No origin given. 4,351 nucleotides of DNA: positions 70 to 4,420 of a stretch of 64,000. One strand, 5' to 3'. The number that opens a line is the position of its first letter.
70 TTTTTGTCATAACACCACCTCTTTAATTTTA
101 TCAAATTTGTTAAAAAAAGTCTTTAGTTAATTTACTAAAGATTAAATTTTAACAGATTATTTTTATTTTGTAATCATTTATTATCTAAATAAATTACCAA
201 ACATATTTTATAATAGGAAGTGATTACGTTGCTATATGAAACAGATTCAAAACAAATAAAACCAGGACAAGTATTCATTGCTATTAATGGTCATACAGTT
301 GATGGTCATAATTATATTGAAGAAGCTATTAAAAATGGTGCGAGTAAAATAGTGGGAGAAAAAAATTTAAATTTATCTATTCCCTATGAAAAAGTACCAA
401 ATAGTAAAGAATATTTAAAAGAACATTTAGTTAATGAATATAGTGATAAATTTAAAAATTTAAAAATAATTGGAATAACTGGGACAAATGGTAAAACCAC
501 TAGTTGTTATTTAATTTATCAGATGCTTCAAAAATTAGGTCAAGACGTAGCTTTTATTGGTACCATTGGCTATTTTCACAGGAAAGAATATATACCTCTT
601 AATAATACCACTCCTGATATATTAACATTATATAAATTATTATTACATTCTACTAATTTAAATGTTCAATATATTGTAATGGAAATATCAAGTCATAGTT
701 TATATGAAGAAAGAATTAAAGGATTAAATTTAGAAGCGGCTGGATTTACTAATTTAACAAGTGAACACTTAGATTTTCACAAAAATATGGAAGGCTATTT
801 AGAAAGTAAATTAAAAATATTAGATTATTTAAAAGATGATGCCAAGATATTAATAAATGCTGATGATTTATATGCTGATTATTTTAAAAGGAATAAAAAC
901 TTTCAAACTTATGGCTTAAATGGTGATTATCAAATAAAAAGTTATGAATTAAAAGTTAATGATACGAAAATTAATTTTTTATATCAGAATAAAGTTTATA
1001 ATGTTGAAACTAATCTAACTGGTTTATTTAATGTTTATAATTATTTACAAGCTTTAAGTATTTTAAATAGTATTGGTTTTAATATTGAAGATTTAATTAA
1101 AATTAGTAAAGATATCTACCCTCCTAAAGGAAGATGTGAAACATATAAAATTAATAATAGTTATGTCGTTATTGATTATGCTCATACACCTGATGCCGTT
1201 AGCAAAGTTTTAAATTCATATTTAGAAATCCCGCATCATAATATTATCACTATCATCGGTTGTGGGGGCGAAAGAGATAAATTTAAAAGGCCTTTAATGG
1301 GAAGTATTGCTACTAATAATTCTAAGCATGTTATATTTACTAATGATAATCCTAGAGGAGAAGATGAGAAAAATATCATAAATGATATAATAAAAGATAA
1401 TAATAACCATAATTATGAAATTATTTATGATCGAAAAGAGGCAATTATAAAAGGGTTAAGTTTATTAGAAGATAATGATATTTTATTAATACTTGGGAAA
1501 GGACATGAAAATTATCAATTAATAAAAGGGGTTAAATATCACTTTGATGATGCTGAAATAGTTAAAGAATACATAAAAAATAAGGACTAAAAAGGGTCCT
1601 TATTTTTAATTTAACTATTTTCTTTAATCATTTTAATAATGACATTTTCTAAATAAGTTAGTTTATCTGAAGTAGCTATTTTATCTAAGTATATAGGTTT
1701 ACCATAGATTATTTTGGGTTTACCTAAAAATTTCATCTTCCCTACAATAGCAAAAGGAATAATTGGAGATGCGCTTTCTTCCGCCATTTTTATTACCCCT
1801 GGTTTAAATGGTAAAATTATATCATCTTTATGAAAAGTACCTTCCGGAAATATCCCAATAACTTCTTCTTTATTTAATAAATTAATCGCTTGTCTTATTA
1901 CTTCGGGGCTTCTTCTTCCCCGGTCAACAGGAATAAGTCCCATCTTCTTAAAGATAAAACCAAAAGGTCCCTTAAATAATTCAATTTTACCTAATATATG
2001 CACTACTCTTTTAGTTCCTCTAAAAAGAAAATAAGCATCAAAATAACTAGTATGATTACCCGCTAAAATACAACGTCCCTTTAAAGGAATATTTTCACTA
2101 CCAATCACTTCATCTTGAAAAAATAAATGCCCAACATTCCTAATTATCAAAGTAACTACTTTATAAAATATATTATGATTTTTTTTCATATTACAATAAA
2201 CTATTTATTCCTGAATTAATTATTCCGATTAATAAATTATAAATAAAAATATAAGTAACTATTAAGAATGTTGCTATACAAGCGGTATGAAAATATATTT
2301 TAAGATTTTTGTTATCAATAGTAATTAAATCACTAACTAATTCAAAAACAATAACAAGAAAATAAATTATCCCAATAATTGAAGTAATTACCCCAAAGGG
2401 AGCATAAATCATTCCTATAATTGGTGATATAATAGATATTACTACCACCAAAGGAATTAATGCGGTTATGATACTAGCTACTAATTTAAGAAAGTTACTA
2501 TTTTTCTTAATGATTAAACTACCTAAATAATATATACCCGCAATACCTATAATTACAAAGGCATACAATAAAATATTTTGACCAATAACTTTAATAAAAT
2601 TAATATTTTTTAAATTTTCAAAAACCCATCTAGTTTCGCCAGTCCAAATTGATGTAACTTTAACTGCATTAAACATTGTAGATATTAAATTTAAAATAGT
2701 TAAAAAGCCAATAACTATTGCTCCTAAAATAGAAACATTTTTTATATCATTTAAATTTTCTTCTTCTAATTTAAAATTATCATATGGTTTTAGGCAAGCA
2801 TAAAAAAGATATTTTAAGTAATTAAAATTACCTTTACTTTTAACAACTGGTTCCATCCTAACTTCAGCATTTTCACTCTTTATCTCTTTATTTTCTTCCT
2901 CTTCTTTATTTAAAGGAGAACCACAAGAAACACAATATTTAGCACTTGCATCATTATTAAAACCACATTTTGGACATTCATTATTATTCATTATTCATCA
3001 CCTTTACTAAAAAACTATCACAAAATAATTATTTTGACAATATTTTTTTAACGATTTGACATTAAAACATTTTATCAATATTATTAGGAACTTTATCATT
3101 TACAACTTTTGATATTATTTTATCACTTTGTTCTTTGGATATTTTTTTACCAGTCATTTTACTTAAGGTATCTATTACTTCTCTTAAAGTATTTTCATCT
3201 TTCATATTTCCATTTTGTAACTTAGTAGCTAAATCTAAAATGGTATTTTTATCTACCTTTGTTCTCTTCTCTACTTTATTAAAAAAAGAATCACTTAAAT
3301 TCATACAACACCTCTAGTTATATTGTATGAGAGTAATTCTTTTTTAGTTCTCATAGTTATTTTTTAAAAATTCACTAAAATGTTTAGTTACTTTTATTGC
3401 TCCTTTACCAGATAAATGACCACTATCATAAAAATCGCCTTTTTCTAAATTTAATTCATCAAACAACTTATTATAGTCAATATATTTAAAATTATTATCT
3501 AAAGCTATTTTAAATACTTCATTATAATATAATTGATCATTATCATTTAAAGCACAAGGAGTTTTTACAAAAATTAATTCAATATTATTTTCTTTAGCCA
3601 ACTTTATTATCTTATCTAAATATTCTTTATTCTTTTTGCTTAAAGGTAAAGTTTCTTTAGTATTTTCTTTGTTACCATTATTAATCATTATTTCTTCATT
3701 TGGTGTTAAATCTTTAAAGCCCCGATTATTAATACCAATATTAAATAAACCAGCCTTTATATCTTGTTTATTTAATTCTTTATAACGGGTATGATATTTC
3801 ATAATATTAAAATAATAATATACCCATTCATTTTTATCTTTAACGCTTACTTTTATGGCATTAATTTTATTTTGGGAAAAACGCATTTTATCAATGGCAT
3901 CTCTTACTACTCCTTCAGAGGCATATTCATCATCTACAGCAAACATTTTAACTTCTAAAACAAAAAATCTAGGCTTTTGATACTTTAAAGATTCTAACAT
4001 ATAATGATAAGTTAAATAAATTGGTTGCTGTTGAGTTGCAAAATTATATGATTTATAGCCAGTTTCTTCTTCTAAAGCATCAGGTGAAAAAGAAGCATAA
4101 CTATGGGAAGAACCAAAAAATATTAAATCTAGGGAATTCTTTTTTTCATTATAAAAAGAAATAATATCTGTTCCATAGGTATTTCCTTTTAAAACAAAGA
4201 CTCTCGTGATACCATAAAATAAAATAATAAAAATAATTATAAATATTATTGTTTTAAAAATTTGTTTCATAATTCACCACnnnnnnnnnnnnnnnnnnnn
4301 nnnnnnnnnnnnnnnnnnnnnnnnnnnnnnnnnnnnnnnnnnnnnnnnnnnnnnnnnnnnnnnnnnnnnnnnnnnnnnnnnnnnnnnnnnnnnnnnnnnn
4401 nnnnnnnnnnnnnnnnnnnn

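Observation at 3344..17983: Complete Wzx/Wzy-type, TagO-initiated, pyruvylated and O-acetylated secondary cell wall polymer-like locus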

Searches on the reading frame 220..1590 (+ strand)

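Call 7: search_protein_families(library=pfam, proteins=[window:220-1590:+], max_evalue=0.001)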
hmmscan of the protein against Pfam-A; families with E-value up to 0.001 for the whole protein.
window:220-1590:+ (456 aa): 3 families
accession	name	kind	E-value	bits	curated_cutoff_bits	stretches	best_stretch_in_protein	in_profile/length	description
PF08245.18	Mur_ligase_M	-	4.1e-47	161.2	24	1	86-280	1-198/200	Mur ligase middle domain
PF02875.26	Mur_ligase_C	-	2.5e-26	93.4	28.4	1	304-428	1-127/127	Mur ligase, glutamate ligase domain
PF01225.30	Mur_ligase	-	6.4e-10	39.7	21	1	8-68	7-72/95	Mur ligase family, catalytic domain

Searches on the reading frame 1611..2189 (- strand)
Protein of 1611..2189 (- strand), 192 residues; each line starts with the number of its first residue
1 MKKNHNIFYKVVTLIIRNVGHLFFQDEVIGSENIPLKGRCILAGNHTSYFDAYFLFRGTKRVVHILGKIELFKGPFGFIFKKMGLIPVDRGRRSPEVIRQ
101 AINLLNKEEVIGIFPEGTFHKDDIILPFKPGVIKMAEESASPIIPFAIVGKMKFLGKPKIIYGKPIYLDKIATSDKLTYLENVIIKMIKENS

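Call 4: search_protein_families(library=pfam, proteins=[window:1611-2189:-], max_evalue=0.01)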
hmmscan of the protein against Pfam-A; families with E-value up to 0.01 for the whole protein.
window:1611-2189:- (192 aa): 1 family
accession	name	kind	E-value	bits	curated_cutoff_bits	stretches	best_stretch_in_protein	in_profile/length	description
PF01553.26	Acyltransferase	-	1e-26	93.7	23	1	27-148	3-131/132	Acyltransferase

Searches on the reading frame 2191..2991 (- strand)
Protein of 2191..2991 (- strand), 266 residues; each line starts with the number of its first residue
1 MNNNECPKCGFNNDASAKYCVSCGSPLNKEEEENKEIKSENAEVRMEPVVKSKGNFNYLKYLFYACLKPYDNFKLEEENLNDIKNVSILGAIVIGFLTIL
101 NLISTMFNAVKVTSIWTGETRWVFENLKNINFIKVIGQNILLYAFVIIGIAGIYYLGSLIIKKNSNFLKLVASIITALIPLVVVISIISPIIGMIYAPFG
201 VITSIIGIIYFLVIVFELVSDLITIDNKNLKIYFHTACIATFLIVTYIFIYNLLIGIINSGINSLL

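Call 4: search_protein_families(library=pfam, proteins=[window:2191-2991:-], max_evalue=0.01)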
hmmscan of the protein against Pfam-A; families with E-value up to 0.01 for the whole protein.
window:2191-2991:- (266 aa): 5 families
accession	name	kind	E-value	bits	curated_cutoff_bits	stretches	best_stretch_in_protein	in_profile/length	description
PF04893.22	Yip1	-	5.2e-06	26.9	28.6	1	87-247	20-171/173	Yip1 domain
PF00641.23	Zn_ribbon_RanBP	-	9.5e-06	25.2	27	1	5-26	6-27/30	Zn-finger in Ran binding protein and others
PF13240.11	Zn_Ribbon_1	-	2.5e-05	24.3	25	1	6-27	2-23/23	zinc-ribbon domain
PF12773.13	DZR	-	4.6e-05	23.9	27.3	1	6-28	1-23/45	Double zinc ribbon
PF24463.1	DUF7577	-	0.0044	17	28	1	6-27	5-26/27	Domain of unknown function (DUF7577)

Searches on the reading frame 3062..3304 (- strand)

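Call 4: search_protein_families(library=pfam, proteins=[window:3062-3304:-], max_evalue=0.01)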
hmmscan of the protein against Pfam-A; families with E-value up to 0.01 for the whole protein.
window:3062-3304:- (80 aa): 1 family
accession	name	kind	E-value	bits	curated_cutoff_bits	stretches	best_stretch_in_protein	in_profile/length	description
PF14069.11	SpoVIF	-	6.3e-20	71.1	27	1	8-79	1-72/72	Stage VI sporulation protein F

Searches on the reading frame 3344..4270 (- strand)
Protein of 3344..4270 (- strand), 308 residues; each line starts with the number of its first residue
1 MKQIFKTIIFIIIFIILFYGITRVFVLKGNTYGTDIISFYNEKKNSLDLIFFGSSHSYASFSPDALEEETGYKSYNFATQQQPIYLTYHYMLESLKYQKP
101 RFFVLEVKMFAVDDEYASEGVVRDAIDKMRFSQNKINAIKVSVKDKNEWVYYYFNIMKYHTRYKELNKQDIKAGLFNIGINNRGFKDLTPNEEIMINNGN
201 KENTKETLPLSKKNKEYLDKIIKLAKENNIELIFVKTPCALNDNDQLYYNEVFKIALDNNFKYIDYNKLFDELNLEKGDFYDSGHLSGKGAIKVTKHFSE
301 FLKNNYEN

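Call 3: search_protein_families(library=pfam, proteins=[window:3344-4270:-], max_evalue=0.01)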
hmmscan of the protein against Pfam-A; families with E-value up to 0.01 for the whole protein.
window:3344-4270:- (308 aa): 1 family
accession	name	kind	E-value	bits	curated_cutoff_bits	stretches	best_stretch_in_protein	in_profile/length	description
PF07611.17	DUF1574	-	3.7e-09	36.8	29.1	1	39-289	55-329/342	Protein of unknown function (DUF1574)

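Call 9: search_protein_families(library=ncbifam, proteins=[window:3344-4270:-], max_evalue=0.001)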
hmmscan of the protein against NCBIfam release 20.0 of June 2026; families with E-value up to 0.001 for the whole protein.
window:3344-4270:- (308 aa): 0 families

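Call 19: search_solved_structures(query=window:3344-4270:-, max_evalue=10)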
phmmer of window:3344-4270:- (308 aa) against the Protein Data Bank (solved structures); distinct sequences matched with E-value up to 10: 0.

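Call 42: search_protein_families(library=pfam, proteins=[window:3344-4270:-], max_evalue=10)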
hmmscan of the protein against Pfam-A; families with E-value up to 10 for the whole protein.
window:3344-4270:- (308 aa): 4 families
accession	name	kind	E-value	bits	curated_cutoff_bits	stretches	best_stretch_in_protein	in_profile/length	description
PF07611.17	DUF1574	-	3.7e-09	36.8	29.1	1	39-289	55-329/342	Protein of unknown function (DUF1574)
PF21004.2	MCEL_GT_NTPase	-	0.023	14.8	27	1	132-176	33-77/113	mRNA capping enzyme catalytic subunit, GTase, NTPase domain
PF11753.13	DUF3310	-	0.062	13.8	24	1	134-172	10-53/60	Protein of unknwon function (DUF3310)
PF13472.12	Lipase_GDSL_2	-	0.13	13.2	32.9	1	175-290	67-175/178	GDSL-like Lipase/Acylhydrolase family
